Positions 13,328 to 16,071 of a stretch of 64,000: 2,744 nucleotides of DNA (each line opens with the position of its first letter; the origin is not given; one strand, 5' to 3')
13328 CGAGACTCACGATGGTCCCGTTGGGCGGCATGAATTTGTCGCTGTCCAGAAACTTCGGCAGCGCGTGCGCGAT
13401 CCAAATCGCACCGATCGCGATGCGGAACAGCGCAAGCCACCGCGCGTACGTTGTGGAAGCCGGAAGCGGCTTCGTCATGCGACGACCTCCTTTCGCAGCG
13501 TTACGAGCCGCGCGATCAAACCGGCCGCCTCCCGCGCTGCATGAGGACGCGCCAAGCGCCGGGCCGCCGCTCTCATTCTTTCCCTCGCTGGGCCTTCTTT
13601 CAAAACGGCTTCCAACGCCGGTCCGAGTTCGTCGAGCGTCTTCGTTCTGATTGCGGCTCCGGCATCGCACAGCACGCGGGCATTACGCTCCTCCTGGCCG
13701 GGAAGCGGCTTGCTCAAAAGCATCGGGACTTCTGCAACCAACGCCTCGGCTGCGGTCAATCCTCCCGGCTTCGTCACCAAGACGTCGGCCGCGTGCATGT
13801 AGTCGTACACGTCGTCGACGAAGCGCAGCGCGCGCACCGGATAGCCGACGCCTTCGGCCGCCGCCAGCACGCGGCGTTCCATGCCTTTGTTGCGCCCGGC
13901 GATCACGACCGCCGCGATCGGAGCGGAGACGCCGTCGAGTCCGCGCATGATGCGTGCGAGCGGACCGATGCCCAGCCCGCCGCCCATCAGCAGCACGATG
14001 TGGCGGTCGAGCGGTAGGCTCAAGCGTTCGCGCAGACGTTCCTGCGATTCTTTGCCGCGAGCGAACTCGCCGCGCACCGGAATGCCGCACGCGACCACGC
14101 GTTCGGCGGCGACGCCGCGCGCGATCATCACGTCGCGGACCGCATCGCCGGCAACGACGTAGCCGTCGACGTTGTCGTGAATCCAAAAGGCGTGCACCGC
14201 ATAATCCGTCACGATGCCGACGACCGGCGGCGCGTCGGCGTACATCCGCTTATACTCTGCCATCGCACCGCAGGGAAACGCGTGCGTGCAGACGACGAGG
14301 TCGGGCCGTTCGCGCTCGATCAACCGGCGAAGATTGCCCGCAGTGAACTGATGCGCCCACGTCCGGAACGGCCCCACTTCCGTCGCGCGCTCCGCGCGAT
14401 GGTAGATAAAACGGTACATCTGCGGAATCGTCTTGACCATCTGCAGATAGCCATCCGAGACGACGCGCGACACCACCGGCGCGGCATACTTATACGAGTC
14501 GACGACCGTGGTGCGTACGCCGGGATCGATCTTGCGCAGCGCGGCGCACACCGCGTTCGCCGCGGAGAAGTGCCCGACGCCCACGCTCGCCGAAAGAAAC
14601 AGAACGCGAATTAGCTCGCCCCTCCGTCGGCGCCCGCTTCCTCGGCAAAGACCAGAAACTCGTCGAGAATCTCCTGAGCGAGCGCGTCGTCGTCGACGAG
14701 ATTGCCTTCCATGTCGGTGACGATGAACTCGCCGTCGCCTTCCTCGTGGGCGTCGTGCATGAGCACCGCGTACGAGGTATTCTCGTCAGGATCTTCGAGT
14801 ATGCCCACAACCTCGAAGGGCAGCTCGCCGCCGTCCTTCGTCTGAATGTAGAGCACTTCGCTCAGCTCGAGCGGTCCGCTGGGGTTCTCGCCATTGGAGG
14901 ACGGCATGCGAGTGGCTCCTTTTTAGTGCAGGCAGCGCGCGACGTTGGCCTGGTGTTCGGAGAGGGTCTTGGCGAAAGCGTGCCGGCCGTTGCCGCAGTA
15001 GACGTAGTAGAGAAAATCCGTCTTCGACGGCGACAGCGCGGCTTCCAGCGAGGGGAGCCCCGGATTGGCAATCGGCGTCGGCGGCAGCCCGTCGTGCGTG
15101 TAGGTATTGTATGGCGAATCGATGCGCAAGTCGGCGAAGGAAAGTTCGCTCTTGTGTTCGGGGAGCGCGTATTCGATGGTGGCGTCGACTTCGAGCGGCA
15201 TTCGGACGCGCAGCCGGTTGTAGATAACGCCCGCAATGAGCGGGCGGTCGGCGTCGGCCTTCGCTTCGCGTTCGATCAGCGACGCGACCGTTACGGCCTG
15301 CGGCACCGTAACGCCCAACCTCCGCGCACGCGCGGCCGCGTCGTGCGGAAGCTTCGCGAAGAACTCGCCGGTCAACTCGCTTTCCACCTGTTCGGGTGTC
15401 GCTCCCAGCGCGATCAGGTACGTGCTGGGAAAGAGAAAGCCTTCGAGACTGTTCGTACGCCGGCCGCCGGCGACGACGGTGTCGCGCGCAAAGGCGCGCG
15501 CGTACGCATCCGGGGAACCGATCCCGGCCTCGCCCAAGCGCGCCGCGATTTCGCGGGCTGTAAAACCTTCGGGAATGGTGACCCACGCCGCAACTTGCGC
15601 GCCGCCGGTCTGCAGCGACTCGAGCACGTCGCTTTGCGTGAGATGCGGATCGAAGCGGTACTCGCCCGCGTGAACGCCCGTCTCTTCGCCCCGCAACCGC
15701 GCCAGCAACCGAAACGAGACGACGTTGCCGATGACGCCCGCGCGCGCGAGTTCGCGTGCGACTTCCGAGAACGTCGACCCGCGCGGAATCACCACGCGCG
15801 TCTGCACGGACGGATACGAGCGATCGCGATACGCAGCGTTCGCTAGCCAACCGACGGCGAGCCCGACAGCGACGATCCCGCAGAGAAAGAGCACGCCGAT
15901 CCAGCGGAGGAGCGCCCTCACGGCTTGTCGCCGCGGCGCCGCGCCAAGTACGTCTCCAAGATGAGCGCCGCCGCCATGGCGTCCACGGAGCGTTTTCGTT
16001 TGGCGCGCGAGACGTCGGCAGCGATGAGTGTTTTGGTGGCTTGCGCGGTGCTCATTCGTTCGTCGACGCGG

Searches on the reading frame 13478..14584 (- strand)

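Call 48: search_protein_families(library=pfam, proteins=[window:13478-14584:-], max_evalue=0.01)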
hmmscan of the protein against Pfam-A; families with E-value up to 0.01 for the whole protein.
window:13478-14584:- (369 aa): 6 families
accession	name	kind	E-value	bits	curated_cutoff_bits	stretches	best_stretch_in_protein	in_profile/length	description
PF06925.17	MGDG_synth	-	3.5e-31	109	25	1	5-170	1-169/169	Monogalactosyldiacylglycerol (MGDG) synthase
PF00534.26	Glycos_transf_1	-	1e-08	35.3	26.4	1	224-343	48-171/172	Glycosyl transferases group 1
PF04101.22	Glyco_tran_28_C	-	1.7e-06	28.6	22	1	198-340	3-153/166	Glycosyltransferase family 28 C-terminal domain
PF13439.12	Glyco_transf_4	-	8e-05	23.2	28.5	1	76-164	55-162/170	Glycosyltransferase Family 4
PF13692.12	Glyco_trans_1_4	-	0.00034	21.3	27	1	224-301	34-120/142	Glycosyl transferases group 1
PF19344.4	TetR_C_32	-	0.0062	17.1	27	0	42-90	19-66/139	Tetracyclin repressor-like, C-terminal domain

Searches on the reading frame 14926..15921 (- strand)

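Call 48: search_protein_families(library=pfam, proteins=[window:14926-15921:-], max_evalue=0.01)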
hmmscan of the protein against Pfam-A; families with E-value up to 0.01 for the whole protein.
window:14926-15921:- (332 aa): 1 family
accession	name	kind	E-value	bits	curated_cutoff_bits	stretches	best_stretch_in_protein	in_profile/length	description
PF02618.21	YceG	-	6.8e-85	285.3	32.4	1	43-329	1-275/275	YceG-like family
